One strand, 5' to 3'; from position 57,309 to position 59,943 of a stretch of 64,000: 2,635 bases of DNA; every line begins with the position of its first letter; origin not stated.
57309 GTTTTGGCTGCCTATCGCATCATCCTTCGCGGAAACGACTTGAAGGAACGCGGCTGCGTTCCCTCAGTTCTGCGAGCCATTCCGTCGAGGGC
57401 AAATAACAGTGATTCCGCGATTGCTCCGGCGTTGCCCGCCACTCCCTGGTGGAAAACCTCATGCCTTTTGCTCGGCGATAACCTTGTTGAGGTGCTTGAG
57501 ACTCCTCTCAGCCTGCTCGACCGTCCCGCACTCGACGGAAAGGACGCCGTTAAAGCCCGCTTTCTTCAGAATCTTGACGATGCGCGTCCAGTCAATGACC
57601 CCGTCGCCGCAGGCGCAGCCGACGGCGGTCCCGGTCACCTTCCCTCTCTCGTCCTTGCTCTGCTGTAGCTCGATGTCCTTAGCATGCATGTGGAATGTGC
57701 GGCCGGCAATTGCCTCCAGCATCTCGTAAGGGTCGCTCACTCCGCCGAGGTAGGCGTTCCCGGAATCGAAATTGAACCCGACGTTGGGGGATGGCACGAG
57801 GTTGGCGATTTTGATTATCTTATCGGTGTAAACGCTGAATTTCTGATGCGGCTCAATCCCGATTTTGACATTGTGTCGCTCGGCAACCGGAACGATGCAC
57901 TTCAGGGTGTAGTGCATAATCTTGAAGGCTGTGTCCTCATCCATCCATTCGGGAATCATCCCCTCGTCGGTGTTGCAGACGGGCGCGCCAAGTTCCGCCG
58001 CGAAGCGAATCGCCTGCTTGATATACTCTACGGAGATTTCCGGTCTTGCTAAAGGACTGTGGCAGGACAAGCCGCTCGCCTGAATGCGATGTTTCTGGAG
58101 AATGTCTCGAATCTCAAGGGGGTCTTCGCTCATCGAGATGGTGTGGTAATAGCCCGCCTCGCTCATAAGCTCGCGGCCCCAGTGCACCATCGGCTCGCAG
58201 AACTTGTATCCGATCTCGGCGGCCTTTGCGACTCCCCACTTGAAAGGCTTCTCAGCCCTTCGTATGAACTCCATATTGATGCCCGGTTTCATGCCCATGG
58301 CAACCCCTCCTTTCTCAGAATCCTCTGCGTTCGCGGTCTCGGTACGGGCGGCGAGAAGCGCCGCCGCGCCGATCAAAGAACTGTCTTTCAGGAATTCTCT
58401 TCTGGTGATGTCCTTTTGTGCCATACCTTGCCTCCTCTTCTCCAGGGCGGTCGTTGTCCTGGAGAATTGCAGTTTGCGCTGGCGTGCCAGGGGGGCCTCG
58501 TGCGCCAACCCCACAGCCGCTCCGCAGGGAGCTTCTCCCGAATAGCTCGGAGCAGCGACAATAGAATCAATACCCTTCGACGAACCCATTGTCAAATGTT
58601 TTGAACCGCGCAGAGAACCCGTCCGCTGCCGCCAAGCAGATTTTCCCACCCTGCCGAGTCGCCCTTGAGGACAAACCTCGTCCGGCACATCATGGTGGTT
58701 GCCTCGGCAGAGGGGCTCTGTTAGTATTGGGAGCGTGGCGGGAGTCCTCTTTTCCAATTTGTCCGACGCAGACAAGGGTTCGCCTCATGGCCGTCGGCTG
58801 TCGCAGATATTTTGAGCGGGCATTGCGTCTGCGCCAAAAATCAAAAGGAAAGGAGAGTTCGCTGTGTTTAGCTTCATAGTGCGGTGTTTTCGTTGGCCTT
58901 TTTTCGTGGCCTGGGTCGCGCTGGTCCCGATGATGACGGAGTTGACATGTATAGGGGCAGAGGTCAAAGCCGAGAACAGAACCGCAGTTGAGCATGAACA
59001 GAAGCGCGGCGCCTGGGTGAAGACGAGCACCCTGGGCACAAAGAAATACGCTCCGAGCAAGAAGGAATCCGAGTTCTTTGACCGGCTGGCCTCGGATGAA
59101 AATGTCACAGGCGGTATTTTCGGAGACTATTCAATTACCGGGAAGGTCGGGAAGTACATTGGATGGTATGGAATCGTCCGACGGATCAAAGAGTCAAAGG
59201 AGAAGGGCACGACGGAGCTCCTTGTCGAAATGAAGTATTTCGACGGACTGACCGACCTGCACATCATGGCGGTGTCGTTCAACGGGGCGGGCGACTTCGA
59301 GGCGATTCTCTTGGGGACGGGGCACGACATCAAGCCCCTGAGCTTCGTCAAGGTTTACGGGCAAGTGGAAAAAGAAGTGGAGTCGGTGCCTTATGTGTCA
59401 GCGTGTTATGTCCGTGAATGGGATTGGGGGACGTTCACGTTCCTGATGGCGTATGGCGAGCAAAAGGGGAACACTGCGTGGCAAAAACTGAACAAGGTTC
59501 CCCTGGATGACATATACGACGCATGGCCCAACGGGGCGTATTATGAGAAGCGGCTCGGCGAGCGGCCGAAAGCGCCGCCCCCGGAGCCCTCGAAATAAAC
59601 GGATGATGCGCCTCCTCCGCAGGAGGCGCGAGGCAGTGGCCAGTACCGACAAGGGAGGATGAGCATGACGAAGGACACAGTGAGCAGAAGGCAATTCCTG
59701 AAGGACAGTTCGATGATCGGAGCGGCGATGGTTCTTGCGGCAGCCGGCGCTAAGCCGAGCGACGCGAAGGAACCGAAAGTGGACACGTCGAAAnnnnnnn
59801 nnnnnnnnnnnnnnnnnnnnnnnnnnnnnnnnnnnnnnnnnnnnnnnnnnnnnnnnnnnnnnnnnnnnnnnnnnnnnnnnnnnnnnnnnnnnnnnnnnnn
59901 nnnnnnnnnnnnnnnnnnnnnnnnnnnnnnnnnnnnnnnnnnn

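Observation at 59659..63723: Tandemly duplicated periplasmic module: TAT-exported aldo/keto reductase followed by a tetraheme cytochrome c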

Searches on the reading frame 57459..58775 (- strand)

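Call 3: search_protein_families(library=pfam, proteins=[window:57459-58775:-], max_evalue=0.01)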
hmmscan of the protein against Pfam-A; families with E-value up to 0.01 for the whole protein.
window:57459-58775:- (438 aa): 2 families
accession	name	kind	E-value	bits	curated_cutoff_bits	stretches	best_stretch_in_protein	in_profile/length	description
PF01261.30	AP_endonuc_2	-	5.4e-33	115.2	31.1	1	182-431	1-248/249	Xylose isomerase-like TIM barrel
PF03786.19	UxuA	-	4.9e-06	26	23.7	1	278-417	175-319/352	D-mannonate dehydratase (UxuA)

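Call 4: search_protein_families(library=ncbifam, proteins=[window:57459-58775:-], max_evalue=0.01)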
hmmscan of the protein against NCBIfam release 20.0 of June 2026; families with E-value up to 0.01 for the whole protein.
window:57459-58775:- (438 aa): 8 families
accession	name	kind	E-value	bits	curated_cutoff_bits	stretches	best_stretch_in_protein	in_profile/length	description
TIGR04379.1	myo_inos_iolE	equivalog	4e-12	46.3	290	1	280-416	124-266/290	myo-inosose-2 dehydratase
NF041099.2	keto_glucon_epim_IolO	equivalog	5.1e-08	32.5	300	1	247-429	90-260/269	5-keto-L-gluconate epimerase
NF009688.0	PRK13209.1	subfamily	3.4e-07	29.6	317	1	248-425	97-262/286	L-ribulose-5-phosphate 3-epimerase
NF009689.0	PRK13210.1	subfamily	3.8e-07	29.6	200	1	247-424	92-264/286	L-ribulose-5-phosphate 3-epimerase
TIGR03234.1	OH-pyruv-isom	equivalog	4.1e-05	23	353.45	1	248-429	82-253/254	hydroxypyruvate isomerase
NF003027.0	PRK03906.1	subfamily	0.0001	21.4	191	1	278-417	203-343/385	mannonate dehydratase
TIGR01409.1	TAT_signal_seq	domain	0.00039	20.7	16.7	1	123-150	1-29/29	twin-arginine translocation signal domain-containing protein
TIGR00542.1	hxl6Piso_put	equivalog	0.00092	18.6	272.15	1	248-429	92-261/279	L-ribulose-5-phosphate 3-epimerase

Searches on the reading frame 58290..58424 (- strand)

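Call 83: search_protein_families(library=ncbifam, proteins=[window:58290-58424:-], max_evalue=1)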
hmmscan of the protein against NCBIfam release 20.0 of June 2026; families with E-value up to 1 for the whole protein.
seq(45 aa): 5 families
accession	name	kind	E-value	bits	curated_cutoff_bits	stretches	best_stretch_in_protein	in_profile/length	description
TIGR01409.1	TAT_signal_seq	domain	6.9e-06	26.2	16.7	1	6-33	1-29/29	twin-arginine translocation signal domain-containing protein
TIGR02811.1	formate_TAT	hypoth_equivalog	0.0031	17.8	48.45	1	3-35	6-39/66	formate dehydrogenase region TAT target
NF042982.1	MFR_Fp_SdhA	equivalog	0.035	12.5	1100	1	1-38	1-37/612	8-methylmenaquinol:fumarate reductase flavoprotein subunit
TIGR01480.1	copper_res_A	subfamily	0.068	11.6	478.95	1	3-38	3-38/593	copper resistance system multicopper oxidase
NF011715.0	PRK15136.1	equivalog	0.14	10.8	563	1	2-34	139-171/390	multidrug efflux MFS transporter periplasmic adaptor subunit EmrA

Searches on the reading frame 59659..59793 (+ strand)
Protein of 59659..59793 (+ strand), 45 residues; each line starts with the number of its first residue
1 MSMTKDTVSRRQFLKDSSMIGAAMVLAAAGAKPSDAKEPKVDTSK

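Call 83: search_protein_families(library=ncbifam, proteins=[window:59659-59793:+], max_evalue=1)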
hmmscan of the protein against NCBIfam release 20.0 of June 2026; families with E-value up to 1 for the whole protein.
seq(45 aa): 6 families
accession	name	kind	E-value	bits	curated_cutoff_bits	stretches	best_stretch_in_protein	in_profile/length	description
TIGR01409.1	TAT_signal_seq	domain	2.3e-07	30.8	16.7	1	8-36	1-29/29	twin-arginine translocation signal domain-containing protein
TIGR02811.1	formate_TAT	hypoth_equivalog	0.00062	20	48.45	1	1-40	1-41/66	formate dehydrogenase region TAT target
TIGR00391.1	hydA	subfamily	0.017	14.3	179.5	1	2-31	9-38/365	hydrogenase small subunit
TIGR02166.1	dmsA_ynfE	subfamily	0.07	11.1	777.7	1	8-37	1-30/794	DMSO/selenate family reductase complex A subunit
TIGR01412.1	tat_substr_1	equivalog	0.1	11.4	428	1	6-33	6-33/420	iron uptake transporter deferrochelatase/peroxidase subunit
NF051467.1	peri_mod_PvdN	equivalog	0.17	10.5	650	1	9-40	3-34/425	pyoverdine-tailoring periplasmic protein PvdN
